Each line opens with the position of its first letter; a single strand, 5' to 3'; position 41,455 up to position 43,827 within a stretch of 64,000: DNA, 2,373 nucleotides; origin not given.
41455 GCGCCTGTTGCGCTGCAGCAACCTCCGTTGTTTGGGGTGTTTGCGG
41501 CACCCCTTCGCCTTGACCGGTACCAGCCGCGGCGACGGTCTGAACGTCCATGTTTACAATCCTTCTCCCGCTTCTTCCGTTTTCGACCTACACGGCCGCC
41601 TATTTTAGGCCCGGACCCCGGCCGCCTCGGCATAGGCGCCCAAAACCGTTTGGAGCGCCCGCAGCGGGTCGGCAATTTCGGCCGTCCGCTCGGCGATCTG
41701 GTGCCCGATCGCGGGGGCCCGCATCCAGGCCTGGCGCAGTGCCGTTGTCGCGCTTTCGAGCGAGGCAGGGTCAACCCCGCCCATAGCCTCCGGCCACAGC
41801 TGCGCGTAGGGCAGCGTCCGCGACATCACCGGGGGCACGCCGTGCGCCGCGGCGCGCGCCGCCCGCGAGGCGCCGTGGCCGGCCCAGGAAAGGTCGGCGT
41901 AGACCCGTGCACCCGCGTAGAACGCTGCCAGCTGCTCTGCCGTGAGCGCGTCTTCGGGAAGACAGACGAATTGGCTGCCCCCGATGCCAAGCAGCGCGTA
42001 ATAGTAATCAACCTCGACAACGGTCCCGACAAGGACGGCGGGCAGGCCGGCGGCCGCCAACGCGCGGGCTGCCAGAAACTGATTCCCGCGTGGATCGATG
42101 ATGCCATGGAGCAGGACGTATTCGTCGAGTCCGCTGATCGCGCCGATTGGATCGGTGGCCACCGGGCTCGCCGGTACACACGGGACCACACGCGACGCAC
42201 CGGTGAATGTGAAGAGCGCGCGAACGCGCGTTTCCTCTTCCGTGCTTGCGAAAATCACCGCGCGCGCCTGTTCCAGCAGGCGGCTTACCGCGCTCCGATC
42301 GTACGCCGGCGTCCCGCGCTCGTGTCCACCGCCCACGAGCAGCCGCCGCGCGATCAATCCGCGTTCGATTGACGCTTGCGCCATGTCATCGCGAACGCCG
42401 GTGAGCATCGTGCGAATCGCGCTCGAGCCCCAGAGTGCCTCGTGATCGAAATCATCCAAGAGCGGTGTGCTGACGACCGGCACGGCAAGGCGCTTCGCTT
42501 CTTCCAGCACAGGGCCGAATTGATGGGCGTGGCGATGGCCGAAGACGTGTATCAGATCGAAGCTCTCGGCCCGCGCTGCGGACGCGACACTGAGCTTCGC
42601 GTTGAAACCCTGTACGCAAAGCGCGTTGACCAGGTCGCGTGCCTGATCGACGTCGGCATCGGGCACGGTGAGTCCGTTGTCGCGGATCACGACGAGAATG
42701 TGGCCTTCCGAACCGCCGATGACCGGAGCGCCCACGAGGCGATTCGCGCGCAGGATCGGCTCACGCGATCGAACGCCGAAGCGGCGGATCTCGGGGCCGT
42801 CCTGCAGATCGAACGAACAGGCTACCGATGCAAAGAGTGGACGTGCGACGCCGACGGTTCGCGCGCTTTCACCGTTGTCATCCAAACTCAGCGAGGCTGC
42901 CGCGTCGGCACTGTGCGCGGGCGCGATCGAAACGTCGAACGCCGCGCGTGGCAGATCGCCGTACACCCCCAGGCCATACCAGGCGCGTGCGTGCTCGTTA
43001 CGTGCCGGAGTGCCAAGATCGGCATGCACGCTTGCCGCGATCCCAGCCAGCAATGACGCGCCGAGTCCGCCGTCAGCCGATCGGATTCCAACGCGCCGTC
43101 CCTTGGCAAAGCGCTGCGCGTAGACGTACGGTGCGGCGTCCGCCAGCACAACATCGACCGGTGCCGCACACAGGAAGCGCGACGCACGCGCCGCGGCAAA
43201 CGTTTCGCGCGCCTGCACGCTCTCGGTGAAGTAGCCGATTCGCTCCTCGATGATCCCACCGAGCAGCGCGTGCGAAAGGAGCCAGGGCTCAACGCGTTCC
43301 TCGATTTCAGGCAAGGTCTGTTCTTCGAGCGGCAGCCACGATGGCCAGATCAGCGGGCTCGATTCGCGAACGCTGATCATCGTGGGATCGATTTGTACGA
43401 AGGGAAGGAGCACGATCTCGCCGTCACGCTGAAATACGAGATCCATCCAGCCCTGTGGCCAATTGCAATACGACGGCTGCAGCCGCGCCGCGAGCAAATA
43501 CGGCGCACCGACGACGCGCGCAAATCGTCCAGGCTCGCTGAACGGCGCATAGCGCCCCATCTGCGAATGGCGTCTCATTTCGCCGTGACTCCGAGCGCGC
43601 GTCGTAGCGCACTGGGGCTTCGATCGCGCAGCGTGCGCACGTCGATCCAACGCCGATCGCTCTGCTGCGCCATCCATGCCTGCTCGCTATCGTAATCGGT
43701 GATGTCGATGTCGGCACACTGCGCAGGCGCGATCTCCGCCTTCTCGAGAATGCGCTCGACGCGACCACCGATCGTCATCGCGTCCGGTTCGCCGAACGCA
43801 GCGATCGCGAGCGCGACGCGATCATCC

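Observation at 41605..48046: Flagellin glycosylation island: three large glycosyltransferases inserted between fliC and flaG-fliD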

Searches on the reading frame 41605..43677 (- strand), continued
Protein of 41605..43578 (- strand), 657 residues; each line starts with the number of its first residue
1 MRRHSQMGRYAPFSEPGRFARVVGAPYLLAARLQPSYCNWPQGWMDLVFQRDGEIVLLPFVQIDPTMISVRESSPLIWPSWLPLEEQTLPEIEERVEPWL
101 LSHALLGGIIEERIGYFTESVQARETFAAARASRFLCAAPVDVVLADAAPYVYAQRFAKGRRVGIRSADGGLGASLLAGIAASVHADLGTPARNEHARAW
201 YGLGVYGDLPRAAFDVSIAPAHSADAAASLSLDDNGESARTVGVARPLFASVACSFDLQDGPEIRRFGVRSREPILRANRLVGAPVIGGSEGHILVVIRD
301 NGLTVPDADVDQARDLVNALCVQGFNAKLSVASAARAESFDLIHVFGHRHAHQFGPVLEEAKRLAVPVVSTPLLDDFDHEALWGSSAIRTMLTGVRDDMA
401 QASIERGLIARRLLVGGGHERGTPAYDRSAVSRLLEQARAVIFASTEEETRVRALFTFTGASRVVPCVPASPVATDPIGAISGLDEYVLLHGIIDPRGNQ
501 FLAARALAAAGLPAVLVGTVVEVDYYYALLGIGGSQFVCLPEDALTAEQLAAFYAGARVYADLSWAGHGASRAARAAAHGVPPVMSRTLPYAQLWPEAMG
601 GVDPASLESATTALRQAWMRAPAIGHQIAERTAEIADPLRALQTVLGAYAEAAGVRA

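Call 74: find_encoding_contigs(protein=P0166, flank=8000, max_places=2)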
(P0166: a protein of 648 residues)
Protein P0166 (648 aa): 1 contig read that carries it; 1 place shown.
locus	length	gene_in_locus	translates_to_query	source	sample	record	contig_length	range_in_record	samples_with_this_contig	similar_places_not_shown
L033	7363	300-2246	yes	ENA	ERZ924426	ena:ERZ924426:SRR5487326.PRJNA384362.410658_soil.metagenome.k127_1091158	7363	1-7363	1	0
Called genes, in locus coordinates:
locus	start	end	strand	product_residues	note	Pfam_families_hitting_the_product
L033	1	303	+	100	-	?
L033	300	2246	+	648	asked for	-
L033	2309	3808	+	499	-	PF13520:AA_permease_2, PF00324:AA_permease, PF13906:AA_permease_C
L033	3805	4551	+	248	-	PF13489:Methyltransf_23, PF08241:Methyltransf_11, PF08242:Methyltransf_12, PF13649:Methyltransf_25, PF13847:Methyltransf_31 (weak)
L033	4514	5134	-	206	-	-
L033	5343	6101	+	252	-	PF04029:2-ph_phosp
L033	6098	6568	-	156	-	PF07833:Cu_amine_oxidN1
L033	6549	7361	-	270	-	?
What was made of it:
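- In L033 it is not followed by flagellar genes (call 74).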

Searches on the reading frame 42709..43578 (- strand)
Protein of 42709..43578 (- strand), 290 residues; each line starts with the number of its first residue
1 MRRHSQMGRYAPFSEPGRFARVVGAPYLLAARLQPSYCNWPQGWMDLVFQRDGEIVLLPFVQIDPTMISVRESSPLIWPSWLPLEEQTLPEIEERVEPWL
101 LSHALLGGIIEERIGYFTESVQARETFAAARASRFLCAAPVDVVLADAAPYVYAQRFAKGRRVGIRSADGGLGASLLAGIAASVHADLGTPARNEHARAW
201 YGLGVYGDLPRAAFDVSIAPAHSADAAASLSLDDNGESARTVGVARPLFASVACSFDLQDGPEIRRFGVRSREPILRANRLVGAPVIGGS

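Call 38: predict_structure(alignment_id=A2)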
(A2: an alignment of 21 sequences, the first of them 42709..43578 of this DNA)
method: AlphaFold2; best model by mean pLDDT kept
length: 290 residues; sequences in the alignment: 21
mean_pLDDT: 86.8   pTM: 0.85
mean pLDDT of the five models: 86.8, 86.1, 85.0, 85.0, 83.1
residues with pLDDT >= 90: 177; 70-90: 77; 50-70: 21; < 50: 15
segments of 3 or more residues with pLDDT < 50: 276-290
pLDDT, mean of each block of 10 residues (from residue 1): 88 92 96 75 88 94 83 87 88 92 71 93 96 96 91 94 96 96 97 96 95 92 89 79 81 81 91 56 43
secondary structure, 60 per line:
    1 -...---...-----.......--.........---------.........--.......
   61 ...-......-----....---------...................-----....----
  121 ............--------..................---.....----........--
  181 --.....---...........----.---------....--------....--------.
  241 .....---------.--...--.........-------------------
elements in order: E2-4 H16-22 E28-33 E43-51 E54-63 H65-70 E76-79 H89-107 E113-116 H121-132 H141-158 E162-166 H171-178 E183-187 H191-201 E216-219 E228-231 E240-245 E263-271

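Call 41: fold_search(model_id=the predicted structure, library=pdb)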
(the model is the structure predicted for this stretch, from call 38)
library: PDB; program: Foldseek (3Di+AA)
matches with E <= 10: 1228; with E <= 0.001: 0
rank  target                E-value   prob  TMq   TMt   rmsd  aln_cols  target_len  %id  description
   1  1ne2_B                2.3e-03  0.99  0.28  0.41  10.0       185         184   16  Crystal Structure of Thermoplasma acidophilum 1320 (APC5513) (released 2003-07-01)
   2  2bh2_B                5.1e-03  0.54  0.26  0.19  16.4       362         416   15  Crystal Structure of E. coli 5-methyluridine methyltransferase RumA in complex with ribosomal RNA substrate and S-aden (released 2005-03-30)
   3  9n78_NL               8.9e-03  0.98  0.28  0.29   8.4       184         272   12  SSU processome maturation and disassembly, State L (released 2025-11-05)
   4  3fpg_A                8.9e-03  0.94  0.29  0.31   5.9       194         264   16  Crystal Structure of E81Q mutant of MtNAS (released 2009-10-06)
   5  2qm3                  1.0e-02  0.69  0.27  0.24  17.3       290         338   11  Crystal structure of a predicted methyltransferase from Pyrococcus furiosus (released 2007-09-11)
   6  2bh2_A                1.1e-02  0.51  0.26  0.19  16.6       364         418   13  Crystal Structure of E. coli 5-methyluridine methyltransferase RumA in complex with ribosomal RNA substrate and S-aden (released 2005-03-30)
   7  3vse_B                1.2e-02  0.47  0.27  0.21  13.2       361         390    8  Crystal structure of methyltransferase (released 2013-04-10)
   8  1uwv                  1.3e-02  0.69  0.28  0.21  14.3       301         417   12  Crystal Structure of RumA, the iron-sulfur cluster containing E. coli 23S Ribosomal RNA 5-Methyluridine Methyltransferas (released 2004-03-18)
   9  1ne2_A                1.4e-02  0.97  0.27  0.40   6.6       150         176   17  Crystal Structure of Thermoplasma acidophilum 1320 (APC5513) (released 2003-07-01)
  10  3vse_A                1.4e-02  0.47  0.28  0.22  12.9       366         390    8  Crystal structure of methyltransferase (released 2013-04-10)
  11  6dkh_C                1.6e-02  0.89  0.21  0.19   7.9       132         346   17  The crystal structure of L-idonate 5-dehydrogenase from Escherichia coli str. K-12 substr. MG1655 (released 2018-06-06)
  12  5xj2_D                1.6e-02  0.51  0.29  0.20  15.0       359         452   11  Structure of spRlmCD with U747 RNA (released 2017-11-01)
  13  5dpm                  1.8e-02  0.96  0.33  0.43   7.5       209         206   14  Crystal structure of UbiG mutant in complex with SAH (released 2016-09-21)
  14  2h1r_B                1.8e-02  0.96  0.26  0.27   7.8       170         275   12  Crystal structure of a dimethyladenosine transferase from Plasmodium falciparum (released 2006-06-13)
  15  1wy7_C                2.0e-02  0.96  0.28  0.37   8.0       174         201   12  crystal structure of a putative RNA methyltransferase PH1948 from Pyrococcus horikoshii (released 2005-12-13)
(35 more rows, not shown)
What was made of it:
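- On Class I SAM-dependent methyltransferases (for the ORF3 N-terminal domain): Foldseek top hits are nearly all methyltransferases but weak: best E 2e-3, TM 0.28-0.41 (call 41).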
